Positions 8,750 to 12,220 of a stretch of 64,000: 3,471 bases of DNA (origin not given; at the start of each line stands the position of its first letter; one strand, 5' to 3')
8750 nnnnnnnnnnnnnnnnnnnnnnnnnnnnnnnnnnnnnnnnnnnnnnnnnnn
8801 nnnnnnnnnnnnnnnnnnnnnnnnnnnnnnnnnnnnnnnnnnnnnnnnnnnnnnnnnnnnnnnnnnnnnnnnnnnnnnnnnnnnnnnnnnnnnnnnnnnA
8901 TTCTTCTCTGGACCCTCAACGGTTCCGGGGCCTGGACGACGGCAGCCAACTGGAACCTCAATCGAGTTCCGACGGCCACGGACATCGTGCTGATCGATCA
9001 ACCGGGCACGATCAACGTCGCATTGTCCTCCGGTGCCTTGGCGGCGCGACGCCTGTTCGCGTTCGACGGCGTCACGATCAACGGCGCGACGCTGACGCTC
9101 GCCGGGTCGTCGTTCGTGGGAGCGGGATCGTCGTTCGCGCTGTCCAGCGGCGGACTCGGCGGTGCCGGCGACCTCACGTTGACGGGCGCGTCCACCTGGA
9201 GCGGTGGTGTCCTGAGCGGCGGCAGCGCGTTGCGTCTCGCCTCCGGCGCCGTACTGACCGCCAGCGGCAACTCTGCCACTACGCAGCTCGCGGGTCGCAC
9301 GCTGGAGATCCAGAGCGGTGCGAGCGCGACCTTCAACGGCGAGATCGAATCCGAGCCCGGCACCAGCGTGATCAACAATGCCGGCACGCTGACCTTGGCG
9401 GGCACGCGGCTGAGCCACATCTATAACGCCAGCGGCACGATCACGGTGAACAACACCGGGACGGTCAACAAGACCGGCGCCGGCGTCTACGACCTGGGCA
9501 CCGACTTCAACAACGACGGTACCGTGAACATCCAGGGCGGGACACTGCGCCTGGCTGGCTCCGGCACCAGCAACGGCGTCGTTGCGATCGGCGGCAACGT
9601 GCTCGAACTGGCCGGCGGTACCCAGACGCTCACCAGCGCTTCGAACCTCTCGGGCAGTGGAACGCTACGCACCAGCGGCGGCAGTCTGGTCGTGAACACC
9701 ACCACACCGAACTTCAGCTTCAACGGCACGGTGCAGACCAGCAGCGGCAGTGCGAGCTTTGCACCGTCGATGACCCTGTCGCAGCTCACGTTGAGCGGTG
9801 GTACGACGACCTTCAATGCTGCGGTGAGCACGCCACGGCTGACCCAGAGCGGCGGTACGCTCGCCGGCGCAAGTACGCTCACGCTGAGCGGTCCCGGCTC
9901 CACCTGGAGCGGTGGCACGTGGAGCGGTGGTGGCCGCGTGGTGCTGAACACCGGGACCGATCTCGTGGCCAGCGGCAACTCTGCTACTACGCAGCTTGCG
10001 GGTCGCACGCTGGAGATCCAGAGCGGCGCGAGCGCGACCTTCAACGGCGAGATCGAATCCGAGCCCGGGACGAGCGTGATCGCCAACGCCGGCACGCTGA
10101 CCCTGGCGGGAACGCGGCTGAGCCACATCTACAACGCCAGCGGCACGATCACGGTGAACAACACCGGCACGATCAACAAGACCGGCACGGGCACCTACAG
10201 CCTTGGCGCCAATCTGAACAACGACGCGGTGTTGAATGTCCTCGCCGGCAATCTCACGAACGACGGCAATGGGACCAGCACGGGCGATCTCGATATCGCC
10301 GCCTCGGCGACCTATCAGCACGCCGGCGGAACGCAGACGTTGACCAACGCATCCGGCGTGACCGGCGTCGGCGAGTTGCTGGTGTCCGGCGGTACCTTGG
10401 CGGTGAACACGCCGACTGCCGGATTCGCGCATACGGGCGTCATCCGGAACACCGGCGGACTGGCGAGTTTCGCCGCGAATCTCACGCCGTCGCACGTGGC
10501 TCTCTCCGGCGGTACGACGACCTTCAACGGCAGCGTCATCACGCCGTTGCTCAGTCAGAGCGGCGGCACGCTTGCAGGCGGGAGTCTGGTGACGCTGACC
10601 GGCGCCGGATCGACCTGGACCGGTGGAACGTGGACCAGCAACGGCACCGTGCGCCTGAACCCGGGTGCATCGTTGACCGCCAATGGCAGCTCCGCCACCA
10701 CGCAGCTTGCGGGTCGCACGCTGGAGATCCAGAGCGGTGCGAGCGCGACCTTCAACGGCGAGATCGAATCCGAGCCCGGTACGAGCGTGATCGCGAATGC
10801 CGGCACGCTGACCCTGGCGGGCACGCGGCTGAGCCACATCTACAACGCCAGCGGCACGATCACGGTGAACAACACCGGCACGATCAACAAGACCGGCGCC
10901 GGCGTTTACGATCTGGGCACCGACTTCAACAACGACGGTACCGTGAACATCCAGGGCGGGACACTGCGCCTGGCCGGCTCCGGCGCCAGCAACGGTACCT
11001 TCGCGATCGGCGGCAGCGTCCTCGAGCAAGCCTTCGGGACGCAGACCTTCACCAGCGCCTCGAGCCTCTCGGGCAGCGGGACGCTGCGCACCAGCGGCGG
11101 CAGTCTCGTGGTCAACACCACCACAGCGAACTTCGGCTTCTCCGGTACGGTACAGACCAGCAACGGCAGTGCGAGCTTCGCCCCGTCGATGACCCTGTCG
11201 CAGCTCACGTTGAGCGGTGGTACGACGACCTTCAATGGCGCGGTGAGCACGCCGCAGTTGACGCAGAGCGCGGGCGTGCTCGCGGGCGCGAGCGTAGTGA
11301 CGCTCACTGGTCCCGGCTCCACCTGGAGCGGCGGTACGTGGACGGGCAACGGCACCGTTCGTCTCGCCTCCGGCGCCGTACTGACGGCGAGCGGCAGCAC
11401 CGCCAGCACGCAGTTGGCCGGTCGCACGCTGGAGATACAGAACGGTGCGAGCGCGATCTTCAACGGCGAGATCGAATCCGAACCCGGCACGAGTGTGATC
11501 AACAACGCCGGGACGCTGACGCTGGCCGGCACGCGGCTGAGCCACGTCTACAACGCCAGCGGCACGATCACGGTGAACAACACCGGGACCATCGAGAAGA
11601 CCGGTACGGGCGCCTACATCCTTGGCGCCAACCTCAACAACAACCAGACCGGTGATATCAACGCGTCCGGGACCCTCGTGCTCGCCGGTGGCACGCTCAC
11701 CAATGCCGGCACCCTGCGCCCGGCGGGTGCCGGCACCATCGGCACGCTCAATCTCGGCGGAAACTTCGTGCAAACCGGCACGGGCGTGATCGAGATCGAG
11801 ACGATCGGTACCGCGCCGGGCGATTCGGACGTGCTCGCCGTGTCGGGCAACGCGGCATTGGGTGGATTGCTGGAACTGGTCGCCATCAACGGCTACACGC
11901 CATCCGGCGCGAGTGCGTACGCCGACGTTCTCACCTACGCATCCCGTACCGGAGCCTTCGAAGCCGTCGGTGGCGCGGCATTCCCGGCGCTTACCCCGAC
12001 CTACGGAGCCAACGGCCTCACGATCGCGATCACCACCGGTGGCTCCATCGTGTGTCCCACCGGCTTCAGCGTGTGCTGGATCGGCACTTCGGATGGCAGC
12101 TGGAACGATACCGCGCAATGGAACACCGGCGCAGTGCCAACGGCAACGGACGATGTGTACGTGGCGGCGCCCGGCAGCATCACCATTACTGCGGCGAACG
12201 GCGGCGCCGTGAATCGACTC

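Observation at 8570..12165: Two autotransporter-passenger-like junction modules partition the TpsA into three concatenated passengers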

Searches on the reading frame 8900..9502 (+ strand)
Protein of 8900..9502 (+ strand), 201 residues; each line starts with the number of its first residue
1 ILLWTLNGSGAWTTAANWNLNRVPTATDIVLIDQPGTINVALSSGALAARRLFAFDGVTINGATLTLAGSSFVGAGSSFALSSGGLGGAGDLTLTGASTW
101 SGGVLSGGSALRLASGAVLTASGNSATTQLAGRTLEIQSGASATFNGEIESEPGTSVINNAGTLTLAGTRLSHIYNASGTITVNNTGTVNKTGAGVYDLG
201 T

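Call 58: predict_structure(alignment_id=A8)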
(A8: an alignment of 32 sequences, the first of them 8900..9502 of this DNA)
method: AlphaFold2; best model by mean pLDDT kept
length: 201 residues; sequences in the alignment: 32
mean_pLDDT: 86.9   pTM: 0.82
mean pLDDT of the five models: 86.9, 85.4, 85.2, 85.1, 84.0
residues with pLDDT >= 90: 112; 70-90: 73; 50-70: 13; < 50: 3
segments of 3 or more residues with pLDDT < 50: none
pLDDT, mean of each block of 10 residues (from residue 1): 93 96 96 92 89 91 91 74 90 92 90 94 84 92 91 84 89 63 85 68 30
secondary structure, 60 per line:
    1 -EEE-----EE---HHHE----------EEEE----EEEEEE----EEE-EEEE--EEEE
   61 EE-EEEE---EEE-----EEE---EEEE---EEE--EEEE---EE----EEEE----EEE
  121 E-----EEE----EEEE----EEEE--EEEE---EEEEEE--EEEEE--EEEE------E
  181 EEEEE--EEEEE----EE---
elements in order: E2-4 E29-32 E37-42 E47-49 E51-54 E57-62 E64-67 E71-73 E79-81 E85-88 E92-94 E97-100 E110-113 E118-121 E127-129 E134-137 E142-145 E148-151 E155-160 E163-167 E170-173 E180-185 E188-192
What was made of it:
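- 8885..9178 (+): Module B1, the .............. start module (aa 2760-2857). The AF2 model has pLDDT 86.9 and the beta-solenoid starts here (call 58).
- The AF2 model of B plus the start of F2 is a confident beta-solenoid from its first residues (pLDDT 86.9; call 58).
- Tried and rejected: It was not used for structure prediction, and B was modelled separately (A8, call 58).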

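Call 61: fold_search(model_id=the predicted structure, library=pdb)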
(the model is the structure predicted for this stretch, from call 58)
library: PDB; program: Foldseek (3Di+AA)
matches with E <= 10: 95; with E <= 0.001: 0
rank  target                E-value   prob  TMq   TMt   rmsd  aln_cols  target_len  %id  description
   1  8axg_BBB              2.2e-01  0.13  0.22  0.10  12.7       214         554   17  Crystal structure of Fusobacterium nucleatum fusolisin protease (released 2023-09-13)
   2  5awf_B                2.7e-01  0.11  0.20  0.13  15.2       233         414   12  Crystal structure of SufB-SufC-SufD complex from Escherichia coli (released 2015-11-11)
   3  8axg_AAA              5.6e-01  0.47  0.41  0.17  10.0       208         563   15  Crystal structure of Fusobacterium nucleatum fusolisin protease (released 2023-09-13)
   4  1jrg_B                6.2e-01  0.13  0.31  0.20  12.7       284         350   11  Crystal Structure of the R3 form of Pectate Lyase A, Erwinia chrysanthemi (released 2002-06-19)
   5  8axg_CCC              8.5e-01  0.16  0.33  0.14  12.1       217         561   17  Crystal structure of Fusobacterium nucleatum fusolisin protease (released 2023-09-13)
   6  3pet_A                8.5e-01  0.15  0.29  0.28   9.0       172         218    9  Crystal structure of a putative adhesin (BF0245) from Bacteroides fragilis NCTC 9343 at 2.07 A resolution (released 2011-02-09)
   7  8axg_DDD              1.1e+00  0.06  0.21  0.10  11.8       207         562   15  Crystal structure of Fusobacterium nucleatum fusolisin protease (released 2023-09-13)
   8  1vh4_A                1.5e+00  0.07  0.25  0.15  14.1       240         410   11  Crystal structure of a stabilizer of iron transporter (released 2003-12-30)
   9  5nxk_A                1.6e+00  0.11  0.32  0.23  12.0       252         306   13  L. reuteri 53608 SRRP (released 2018-03-21)
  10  6kfn                  1.7e+00  0.06  0.28  0.23  10.9       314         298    7  Crystal structure of alginate lyase from Paenibacillus sp. str. FPU-7 (released 2019-10-30)
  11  1hm8_A                1.9e+00  0.02  0.17  0.11  12.8       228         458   11  CRYSTAL STRUCTURE OF S.PNEUMONIAE N-ACETYLGLUCOSAMINE-1-PHOSPHATE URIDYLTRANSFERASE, GLMU, BOUND TO ACETYL COENZYME A (released 2001-11-30)
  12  5b5h                  2.0e+00  0.09  0.23  0.21  10.5       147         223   16  Hydrophobic ice-binding site confer hyperactivity on antifreeze protein from a snow mold fungus (released 2016-09-28)
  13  7bbv_A                2.0e+00  0.09  0.34  0.25   9.8       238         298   11  Pectate lyase B from Verticillium dahliae (released 2022-07-13)
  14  9a7k_B                2.0e+00  0.06  0.26  0.15  14.8       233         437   13  Integrative model of SUFB-SUFD by crosslinking MS and deep learning (released 2024-09-18)
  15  7muq_AM               2.0e+00  0.06  0.29  0.29  10.8       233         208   12  Reconstruction of the Legionella pneumophila Dot/Icm T4SS 3DVA Map 1 (released 2021-10-06)
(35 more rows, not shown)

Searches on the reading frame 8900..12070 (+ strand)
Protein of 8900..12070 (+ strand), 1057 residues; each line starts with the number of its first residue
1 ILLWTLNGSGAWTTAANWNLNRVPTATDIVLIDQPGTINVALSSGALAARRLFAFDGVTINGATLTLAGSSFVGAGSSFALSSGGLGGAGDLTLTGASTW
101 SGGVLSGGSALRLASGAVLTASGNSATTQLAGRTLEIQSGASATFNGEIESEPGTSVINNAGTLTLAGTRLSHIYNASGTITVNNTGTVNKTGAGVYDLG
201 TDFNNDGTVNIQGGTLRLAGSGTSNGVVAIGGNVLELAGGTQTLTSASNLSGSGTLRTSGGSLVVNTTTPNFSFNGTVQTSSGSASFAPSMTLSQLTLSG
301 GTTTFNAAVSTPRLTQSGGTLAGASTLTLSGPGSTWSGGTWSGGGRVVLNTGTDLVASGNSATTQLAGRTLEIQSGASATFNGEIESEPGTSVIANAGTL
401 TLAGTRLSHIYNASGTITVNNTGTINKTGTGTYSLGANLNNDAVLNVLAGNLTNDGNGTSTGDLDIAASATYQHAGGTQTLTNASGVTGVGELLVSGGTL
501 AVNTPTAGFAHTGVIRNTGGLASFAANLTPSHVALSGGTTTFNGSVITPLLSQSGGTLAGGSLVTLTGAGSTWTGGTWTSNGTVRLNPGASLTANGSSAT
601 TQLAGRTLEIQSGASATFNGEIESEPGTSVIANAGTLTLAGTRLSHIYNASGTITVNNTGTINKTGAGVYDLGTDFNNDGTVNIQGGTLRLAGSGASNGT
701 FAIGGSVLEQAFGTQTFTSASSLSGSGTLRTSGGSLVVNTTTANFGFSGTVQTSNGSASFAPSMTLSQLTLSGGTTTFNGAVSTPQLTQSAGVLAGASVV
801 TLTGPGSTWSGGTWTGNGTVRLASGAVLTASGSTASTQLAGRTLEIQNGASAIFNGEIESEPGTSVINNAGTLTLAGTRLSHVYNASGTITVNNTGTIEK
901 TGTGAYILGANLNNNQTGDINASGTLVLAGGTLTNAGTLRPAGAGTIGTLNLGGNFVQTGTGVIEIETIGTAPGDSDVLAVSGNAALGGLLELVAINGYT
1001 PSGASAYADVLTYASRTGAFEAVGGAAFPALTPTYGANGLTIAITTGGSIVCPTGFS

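Call 4: search_protein_families(library=pfam, proteins=[window:8900-12070:+], max_evalue=1)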
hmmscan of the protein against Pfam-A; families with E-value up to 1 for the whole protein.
window:8900-12070:+ (1057 aa): 2 families
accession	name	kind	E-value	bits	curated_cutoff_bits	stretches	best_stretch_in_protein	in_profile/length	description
PF18911.6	PKD_4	-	0.063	13.8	27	0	398-422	44-67/85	PKD domain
PF14828.11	Amnionless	-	0.22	10.7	30.4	1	11-44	9-42/442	Amnionless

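Call 5: search_protein_families(library=ncbifam, proteins=[window:8900-12070:+], max_evalue=1)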
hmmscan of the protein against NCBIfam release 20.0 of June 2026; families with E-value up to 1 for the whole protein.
window:8900-12070:+ (1057 aa): 2 families
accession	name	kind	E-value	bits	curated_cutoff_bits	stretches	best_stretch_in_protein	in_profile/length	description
NF041655.1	MM0924_fam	subfamily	9.8e-08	31.5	45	0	129-150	7-28/57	MM0924 family protein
TIGR02892.1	spore_yabP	equivalog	0.044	13.8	75.4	0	206-237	33-64/85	sporulation protein YabP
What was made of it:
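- On Classical autotransporter (type Va): No hit in any segment at E<=1 (calls 4, 5)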
